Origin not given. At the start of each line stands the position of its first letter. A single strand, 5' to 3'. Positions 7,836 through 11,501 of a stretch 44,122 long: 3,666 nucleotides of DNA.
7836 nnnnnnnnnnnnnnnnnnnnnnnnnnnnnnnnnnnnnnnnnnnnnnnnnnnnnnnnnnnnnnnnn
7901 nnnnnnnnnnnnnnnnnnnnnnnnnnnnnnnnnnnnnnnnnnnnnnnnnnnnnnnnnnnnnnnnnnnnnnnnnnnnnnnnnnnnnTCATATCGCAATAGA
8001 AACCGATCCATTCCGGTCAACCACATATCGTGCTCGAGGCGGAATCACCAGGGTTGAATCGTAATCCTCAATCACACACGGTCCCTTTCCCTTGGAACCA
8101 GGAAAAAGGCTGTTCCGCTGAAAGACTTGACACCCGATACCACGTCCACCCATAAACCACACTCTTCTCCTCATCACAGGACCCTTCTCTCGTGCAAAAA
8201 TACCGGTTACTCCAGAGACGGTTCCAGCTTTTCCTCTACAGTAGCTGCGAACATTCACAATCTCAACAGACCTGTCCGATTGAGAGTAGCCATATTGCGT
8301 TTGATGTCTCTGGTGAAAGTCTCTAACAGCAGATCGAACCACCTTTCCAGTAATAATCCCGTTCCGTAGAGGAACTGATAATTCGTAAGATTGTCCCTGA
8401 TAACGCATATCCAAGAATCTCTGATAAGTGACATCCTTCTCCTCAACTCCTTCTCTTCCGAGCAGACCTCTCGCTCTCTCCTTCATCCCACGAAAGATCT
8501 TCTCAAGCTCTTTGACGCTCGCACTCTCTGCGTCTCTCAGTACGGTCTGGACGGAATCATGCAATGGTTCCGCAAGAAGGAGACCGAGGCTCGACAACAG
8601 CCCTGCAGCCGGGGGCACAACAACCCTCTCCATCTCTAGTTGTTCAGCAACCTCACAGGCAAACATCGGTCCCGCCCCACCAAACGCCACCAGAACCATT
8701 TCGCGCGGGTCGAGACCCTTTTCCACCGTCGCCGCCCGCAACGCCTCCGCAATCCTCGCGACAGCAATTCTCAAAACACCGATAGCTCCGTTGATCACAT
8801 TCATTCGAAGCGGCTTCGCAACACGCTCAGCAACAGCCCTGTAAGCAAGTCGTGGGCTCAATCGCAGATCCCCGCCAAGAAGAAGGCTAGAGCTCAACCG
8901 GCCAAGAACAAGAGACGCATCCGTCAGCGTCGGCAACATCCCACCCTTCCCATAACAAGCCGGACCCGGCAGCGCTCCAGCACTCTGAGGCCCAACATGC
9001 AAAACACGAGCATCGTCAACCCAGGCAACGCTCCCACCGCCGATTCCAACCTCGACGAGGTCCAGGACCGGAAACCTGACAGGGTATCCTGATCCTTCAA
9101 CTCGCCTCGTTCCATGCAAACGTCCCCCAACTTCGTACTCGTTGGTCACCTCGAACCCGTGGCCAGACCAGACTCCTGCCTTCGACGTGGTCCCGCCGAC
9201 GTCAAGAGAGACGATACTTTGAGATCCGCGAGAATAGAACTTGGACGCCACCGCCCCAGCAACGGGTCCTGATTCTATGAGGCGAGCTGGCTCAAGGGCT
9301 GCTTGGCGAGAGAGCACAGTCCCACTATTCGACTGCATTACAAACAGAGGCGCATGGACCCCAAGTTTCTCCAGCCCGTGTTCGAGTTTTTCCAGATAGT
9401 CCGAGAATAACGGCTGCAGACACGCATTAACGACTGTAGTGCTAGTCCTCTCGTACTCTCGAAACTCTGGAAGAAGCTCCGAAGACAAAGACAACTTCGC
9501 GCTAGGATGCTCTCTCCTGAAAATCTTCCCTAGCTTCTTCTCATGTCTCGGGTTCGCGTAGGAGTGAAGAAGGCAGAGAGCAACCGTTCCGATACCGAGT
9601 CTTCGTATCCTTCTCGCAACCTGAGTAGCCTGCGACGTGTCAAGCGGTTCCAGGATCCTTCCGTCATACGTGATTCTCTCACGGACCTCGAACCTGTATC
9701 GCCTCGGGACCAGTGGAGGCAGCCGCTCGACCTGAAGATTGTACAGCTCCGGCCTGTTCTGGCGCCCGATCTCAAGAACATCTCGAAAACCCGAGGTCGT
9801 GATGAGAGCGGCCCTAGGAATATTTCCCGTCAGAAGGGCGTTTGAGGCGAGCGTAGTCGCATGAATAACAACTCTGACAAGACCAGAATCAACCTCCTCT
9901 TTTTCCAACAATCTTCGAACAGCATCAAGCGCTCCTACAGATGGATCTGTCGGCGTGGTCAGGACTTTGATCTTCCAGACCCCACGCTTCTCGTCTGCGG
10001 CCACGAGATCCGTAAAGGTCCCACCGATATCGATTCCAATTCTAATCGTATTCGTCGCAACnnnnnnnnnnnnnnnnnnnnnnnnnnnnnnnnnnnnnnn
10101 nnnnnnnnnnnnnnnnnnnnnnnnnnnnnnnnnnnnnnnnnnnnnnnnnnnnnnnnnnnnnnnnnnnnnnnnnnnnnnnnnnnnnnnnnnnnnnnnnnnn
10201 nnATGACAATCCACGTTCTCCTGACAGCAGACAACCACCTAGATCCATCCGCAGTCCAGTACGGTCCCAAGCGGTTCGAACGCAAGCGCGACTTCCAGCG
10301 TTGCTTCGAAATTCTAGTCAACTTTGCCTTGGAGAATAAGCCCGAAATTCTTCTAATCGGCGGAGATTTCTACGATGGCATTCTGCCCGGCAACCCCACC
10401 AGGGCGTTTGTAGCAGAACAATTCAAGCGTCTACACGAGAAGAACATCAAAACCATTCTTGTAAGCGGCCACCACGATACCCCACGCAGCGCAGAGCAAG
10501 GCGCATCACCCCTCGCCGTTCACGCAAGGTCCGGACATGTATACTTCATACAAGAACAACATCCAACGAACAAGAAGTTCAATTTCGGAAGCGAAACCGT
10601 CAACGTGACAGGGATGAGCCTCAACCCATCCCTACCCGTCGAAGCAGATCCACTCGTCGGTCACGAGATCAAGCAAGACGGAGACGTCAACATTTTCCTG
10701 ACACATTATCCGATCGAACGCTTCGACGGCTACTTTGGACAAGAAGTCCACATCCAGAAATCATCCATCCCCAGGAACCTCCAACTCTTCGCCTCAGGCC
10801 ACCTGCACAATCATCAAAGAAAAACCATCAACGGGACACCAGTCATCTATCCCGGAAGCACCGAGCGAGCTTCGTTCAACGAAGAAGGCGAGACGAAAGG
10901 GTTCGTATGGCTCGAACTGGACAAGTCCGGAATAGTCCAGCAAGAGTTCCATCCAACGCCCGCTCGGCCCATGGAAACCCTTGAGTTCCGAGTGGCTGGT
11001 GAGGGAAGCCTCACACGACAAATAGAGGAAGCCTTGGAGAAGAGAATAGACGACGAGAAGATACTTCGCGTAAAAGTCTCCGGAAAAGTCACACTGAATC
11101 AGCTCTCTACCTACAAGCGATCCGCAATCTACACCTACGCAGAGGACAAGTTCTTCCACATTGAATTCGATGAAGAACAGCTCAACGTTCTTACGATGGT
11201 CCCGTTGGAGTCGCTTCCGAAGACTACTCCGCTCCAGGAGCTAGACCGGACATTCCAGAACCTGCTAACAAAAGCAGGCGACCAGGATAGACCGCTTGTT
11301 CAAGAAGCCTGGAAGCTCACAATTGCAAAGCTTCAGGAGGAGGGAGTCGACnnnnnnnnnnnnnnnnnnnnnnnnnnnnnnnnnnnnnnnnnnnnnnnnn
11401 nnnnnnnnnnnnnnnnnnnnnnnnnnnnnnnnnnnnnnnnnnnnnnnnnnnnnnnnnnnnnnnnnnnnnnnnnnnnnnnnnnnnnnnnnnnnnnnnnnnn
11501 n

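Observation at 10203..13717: Mre11/Rad50-type pair in which the Rad50 zinc hook is replaced by a transmembrane helical hairpin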

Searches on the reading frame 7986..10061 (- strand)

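Call 16: search_protein_families(library=pfam, proteins=[window:7986-10061:-], max_evalue=0.001)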
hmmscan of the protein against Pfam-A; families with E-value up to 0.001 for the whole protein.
window:7986-10061:- (691 aa): 3 families
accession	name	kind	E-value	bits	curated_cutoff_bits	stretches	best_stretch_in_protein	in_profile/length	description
PF01968.24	Hydantoinase_A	-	3.6e-86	289.4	22.9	1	205-502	1-290/291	Hydantoinase/oxoprolinase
PF05378.19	Hydant_A_N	-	3.2e-53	180.5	25.2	1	7-184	1-175/176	Hydantoinase/oxoprolinase N-terminal region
PF19278.4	Hydant_A_C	-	3.2e-10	40.2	21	1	511-683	6-184/193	Hydantoinase/oxoprolinase C-terminal domain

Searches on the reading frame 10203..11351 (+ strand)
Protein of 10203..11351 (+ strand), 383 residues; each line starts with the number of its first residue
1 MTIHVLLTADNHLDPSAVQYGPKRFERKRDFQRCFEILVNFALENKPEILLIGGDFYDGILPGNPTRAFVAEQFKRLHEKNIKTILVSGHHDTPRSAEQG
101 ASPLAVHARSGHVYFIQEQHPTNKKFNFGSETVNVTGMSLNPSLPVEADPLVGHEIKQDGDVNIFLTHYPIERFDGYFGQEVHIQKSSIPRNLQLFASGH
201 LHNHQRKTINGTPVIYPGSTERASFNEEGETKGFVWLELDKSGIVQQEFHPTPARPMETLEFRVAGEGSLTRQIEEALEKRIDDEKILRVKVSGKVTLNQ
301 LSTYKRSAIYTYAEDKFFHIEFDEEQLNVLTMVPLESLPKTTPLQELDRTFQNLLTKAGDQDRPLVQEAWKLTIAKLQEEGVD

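Call 5: search_protein_families(library=pfam, proteins=[window:10203-11351:+], max_evalue=0.01)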
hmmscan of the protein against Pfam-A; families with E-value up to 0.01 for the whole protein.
window:10203-11351:+ (383 aa): 2 families
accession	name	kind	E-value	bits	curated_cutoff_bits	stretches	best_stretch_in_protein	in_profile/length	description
PF00149.33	Metallophos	-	3.6e-11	44.3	21.5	1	4-203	2-190/191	Calcineurin-like phosphoesterase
PF12850.12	Metallophos_2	-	3.3e-08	34.1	27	1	48-241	28-153/154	Calcineurin-like phosphoesterase superfamily domain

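Call 6: search_protein_families(library=ncbifam, proteins=[window:10203-11351:+], max_evalue=0.01)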
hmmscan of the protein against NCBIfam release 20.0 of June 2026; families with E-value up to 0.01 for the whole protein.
window:10203-11351:+ (383 aa): 10 families
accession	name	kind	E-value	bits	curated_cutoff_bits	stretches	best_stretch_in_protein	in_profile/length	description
NF041031.1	Mre11_Sulfo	equivalog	1.9e-21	76.7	500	1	9-324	6-314/374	DNA double-strand break repair protein Mre11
TIGR00619.1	sbcd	subfamily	2.2e-18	67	77.65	2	5-101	3-95/252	exonuclease subunit SbcD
NF041030.1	Mre11_Halo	equivalog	3e-13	49.6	550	2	178-295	161-272/361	DNA double-strand break repair protein Mre11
NF041753.2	sbcd_Staph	equivalog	1.8e-11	43.5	480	2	30-102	23-96/375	exonuclease subunit SbcD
NF008206.2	PRK10966.1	equivalog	2.6e-08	33.4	450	2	5-94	3-87/380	exonuclease subunit SbcD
NF041029.1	Mre11_Pyroc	equivalog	3.3e-08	32.8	600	1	23-227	17-240/438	DNA double-strand break repair protein Mre11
NF041754.1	sbcd_Bac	equivalog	6.4e-07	28.9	750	1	4-108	2-101/390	exonuclease subunit SbcD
TIGR00040.1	yfcE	subfamily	0.00018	21.6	56.25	0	196-240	110-151/158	YfcE family phosphodiesterase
TIGR00583.1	mre11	equivalog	0.0011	18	434.6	0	2-62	3-58/405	DNA repair protein (mre11)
TIGR04123.1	P_estr_lig_assc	hypoth_equivalog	0.0022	17.4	150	1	5-127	23-145/207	ligase-associated DNA damage response endonuclease PdeM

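Call 29: search_protein_families(library=padloc, proteins=[window:10203-11351:+], max_evalue=0.001)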
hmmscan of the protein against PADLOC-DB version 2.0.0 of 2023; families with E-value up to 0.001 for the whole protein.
window:10203-11351:+ (383 aa): 0 families
